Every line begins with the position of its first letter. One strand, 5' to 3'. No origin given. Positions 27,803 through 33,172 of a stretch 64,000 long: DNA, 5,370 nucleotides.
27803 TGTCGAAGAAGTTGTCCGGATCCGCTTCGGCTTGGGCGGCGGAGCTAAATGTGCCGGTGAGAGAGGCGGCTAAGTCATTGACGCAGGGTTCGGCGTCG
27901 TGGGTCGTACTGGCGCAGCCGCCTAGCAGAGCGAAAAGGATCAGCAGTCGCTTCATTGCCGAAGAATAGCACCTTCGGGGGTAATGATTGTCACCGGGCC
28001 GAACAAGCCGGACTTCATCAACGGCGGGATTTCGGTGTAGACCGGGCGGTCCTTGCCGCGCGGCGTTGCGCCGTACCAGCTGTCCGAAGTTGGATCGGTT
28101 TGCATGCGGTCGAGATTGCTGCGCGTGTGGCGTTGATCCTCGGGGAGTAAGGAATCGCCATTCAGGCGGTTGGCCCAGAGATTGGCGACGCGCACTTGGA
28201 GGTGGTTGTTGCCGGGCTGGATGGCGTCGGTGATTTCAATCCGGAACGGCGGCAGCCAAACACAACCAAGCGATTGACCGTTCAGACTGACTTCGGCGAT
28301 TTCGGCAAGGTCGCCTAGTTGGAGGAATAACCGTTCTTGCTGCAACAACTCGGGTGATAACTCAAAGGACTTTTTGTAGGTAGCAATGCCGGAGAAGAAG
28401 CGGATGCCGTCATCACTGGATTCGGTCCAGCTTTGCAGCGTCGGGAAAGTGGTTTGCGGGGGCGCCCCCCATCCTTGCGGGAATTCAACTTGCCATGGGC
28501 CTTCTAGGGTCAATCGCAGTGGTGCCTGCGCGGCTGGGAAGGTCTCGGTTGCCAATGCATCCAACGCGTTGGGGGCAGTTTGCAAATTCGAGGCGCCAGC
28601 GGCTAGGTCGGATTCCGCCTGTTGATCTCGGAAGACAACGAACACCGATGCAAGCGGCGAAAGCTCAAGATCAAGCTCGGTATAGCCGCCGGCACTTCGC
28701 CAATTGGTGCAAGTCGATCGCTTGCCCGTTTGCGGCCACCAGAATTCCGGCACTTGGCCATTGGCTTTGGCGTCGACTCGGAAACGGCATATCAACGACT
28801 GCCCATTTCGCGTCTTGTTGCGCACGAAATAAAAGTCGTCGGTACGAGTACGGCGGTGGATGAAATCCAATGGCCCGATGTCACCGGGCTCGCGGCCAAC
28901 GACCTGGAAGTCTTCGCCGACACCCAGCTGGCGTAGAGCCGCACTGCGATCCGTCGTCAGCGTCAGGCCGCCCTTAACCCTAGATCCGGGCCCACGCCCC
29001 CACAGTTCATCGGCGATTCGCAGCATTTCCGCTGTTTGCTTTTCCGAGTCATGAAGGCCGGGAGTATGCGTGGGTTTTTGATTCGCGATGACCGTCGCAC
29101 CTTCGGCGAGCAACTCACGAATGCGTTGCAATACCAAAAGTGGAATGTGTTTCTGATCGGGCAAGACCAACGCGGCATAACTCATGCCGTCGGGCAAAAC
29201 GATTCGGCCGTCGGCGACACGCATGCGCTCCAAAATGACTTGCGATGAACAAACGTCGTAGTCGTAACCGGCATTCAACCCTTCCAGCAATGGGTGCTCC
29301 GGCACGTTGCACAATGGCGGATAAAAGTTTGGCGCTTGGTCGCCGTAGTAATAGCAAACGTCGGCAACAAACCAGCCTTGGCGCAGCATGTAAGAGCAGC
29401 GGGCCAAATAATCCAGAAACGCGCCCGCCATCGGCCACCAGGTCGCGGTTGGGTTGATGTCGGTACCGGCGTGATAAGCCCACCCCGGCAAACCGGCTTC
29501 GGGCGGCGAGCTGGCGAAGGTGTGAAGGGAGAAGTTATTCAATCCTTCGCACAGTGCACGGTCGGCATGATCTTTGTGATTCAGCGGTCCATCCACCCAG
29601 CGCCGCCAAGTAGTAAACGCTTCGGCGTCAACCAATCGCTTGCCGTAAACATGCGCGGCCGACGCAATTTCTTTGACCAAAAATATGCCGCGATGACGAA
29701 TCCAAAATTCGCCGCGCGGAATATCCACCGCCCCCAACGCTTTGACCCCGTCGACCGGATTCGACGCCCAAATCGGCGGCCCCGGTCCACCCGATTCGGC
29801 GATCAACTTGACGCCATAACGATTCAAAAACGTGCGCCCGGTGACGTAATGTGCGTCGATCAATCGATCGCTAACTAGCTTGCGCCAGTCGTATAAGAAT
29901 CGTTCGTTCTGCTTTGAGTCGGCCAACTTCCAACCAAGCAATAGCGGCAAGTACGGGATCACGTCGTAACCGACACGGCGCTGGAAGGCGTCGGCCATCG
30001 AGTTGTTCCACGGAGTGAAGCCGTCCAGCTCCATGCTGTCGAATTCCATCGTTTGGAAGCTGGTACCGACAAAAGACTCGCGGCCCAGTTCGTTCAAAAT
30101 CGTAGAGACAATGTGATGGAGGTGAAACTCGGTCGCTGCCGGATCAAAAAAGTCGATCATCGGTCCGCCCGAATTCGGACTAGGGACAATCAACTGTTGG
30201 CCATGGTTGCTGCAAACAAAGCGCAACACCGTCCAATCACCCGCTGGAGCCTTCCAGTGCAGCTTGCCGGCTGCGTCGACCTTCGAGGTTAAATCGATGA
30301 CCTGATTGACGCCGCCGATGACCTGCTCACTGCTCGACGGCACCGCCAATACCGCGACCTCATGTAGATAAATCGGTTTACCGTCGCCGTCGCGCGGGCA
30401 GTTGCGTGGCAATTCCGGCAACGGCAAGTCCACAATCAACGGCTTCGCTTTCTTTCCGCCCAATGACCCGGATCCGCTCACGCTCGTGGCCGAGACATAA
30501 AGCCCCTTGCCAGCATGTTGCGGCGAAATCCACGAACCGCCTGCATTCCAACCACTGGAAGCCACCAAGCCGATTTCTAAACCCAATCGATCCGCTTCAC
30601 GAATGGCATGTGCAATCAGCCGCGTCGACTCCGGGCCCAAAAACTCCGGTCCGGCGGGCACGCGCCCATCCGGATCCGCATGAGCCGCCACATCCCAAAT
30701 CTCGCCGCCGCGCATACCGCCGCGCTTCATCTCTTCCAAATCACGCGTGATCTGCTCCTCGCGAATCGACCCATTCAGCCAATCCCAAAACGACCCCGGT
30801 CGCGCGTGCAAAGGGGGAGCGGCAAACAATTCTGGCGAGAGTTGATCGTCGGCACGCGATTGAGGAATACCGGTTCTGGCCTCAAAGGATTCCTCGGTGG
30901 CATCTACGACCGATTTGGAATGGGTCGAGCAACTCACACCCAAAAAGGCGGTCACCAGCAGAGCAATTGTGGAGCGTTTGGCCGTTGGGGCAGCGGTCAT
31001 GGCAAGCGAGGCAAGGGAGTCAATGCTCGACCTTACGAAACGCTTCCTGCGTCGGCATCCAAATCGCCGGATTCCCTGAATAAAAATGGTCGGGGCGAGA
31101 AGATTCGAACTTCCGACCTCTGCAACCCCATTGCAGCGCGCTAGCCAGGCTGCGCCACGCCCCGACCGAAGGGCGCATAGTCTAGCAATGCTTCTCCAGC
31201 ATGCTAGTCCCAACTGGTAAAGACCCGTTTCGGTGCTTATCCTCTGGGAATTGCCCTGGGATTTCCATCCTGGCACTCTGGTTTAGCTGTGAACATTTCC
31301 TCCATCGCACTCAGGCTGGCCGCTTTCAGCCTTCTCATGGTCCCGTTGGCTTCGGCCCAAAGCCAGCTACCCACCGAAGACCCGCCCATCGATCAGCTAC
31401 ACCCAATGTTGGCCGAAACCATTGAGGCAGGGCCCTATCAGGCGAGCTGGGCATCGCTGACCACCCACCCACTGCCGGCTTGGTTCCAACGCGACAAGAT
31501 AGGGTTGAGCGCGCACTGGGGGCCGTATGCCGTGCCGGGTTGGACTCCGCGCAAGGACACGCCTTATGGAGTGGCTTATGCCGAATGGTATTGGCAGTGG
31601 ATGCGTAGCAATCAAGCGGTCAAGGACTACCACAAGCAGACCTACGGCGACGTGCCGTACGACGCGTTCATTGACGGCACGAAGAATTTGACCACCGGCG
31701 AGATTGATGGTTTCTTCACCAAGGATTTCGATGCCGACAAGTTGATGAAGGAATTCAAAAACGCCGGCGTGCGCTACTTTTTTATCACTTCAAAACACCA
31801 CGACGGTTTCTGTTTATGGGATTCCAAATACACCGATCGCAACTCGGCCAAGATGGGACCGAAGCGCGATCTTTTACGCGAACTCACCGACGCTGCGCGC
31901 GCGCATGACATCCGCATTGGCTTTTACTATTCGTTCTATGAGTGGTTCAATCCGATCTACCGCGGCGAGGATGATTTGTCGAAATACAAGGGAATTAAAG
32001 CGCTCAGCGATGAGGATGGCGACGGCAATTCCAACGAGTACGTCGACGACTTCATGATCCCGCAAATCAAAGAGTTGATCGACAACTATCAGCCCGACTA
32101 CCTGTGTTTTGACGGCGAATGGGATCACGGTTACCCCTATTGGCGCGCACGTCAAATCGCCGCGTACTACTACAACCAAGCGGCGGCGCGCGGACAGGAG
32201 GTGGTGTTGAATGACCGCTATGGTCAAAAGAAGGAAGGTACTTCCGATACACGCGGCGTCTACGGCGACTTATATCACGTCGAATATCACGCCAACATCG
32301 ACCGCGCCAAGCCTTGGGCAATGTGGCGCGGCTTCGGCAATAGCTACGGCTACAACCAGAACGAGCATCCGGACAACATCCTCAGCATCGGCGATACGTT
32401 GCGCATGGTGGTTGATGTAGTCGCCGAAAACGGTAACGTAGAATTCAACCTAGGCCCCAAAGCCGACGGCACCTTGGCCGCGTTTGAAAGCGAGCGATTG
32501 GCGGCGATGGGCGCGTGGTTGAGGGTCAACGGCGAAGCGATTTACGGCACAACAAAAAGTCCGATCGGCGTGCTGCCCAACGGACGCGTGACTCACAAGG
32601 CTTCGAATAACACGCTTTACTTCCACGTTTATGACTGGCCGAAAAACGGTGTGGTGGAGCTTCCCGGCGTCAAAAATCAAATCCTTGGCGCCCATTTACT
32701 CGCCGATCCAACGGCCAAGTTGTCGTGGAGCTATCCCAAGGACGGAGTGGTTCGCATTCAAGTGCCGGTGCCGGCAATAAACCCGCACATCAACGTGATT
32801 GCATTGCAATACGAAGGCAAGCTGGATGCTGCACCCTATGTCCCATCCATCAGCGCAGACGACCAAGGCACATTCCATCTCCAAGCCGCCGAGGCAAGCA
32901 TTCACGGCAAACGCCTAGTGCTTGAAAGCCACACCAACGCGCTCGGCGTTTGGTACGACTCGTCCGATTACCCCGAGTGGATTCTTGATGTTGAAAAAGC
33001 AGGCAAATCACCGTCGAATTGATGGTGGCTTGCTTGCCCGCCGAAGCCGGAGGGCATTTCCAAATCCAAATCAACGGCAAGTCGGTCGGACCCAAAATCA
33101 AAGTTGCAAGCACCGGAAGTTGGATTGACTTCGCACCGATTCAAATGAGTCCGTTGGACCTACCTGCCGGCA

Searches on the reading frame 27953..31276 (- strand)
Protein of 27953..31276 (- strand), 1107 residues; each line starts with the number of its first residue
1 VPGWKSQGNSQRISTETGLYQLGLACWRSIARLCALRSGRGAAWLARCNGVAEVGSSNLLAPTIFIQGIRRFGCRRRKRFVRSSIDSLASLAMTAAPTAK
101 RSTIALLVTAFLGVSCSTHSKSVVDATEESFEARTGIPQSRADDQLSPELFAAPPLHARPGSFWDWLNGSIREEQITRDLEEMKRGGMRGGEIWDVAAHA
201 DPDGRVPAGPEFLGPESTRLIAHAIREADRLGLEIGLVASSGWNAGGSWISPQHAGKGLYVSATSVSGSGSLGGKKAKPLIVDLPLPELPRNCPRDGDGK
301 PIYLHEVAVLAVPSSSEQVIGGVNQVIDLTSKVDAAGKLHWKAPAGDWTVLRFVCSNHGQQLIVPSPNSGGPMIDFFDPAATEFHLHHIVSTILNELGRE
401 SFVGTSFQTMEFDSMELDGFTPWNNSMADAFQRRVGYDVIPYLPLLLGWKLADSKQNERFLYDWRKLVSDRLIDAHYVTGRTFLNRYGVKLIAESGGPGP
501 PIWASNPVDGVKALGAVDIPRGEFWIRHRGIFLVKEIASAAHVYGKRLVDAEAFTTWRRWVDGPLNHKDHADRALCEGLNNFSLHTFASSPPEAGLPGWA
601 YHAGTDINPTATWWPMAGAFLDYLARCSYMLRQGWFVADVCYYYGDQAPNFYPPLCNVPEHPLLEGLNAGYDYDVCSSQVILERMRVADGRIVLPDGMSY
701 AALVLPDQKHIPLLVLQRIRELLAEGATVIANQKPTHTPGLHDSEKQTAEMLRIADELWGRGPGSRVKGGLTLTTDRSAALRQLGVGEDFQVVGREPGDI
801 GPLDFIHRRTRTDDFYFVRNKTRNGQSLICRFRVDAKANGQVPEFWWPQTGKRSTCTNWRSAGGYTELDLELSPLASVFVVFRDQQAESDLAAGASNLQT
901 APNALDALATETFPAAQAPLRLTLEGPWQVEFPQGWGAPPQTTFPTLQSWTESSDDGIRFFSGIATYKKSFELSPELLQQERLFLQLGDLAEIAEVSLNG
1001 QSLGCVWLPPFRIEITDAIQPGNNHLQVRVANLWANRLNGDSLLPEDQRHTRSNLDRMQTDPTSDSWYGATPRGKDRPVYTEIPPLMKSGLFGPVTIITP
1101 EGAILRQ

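Call 39: search_protein_families(library=pfam, proteins=[window:27953-31276:-], max_evalue=0.00001)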
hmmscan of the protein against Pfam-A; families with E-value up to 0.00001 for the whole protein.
window:27953-31276:- (1107 aa): 2 families
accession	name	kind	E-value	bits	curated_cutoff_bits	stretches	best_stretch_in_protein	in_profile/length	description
PF17132.9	Glyco_hydro_106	-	1.6e-136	457.2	29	2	308-855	202-738/743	alpha-L-rhamnosidase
PF22666.2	Glyco_hydro_2_N2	-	2.4e-08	34.7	27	1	966-1039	51-126/167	Glycosyl hydrolase 2 galactose-binding domain-like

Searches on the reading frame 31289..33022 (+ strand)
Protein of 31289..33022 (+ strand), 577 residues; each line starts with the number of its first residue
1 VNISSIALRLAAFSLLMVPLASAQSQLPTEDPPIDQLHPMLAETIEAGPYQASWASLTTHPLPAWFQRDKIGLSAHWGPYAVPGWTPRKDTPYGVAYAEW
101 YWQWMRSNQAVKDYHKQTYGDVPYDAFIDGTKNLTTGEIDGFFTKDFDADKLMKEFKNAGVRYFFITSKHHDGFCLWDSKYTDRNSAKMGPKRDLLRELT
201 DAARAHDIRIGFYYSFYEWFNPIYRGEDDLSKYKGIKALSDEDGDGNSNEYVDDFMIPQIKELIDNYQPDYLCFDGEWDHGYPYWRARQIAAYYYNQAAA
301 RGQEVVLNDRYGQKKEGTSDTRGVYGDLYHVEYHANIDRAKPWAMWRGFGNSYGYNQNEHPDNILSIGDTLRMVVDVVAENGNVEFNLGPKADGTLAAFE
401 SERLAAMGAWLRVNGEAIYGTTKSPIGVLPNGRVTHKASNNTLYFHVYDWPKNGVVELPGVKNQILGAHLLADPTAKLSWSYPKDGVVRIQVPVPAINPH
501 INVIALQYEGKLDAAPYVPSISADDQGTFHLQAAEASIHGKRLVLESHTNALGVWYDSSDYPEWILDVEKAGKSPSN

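Call 40: search_protein_families(library=pfam, proteins=[window:31289-33022:+], max_evalue=0.00001)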
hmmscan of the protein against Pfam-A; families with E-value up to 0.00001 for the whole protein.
window:31289-33022:+ (577 aa): 1 family
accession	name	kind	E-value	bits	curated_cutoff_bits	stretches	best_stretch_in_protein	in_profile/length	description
PF01120.23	Alpha_L_fucos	-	8.5e-90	302.1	25.2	1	43-416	7-345/345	Alpha-L-fucosidase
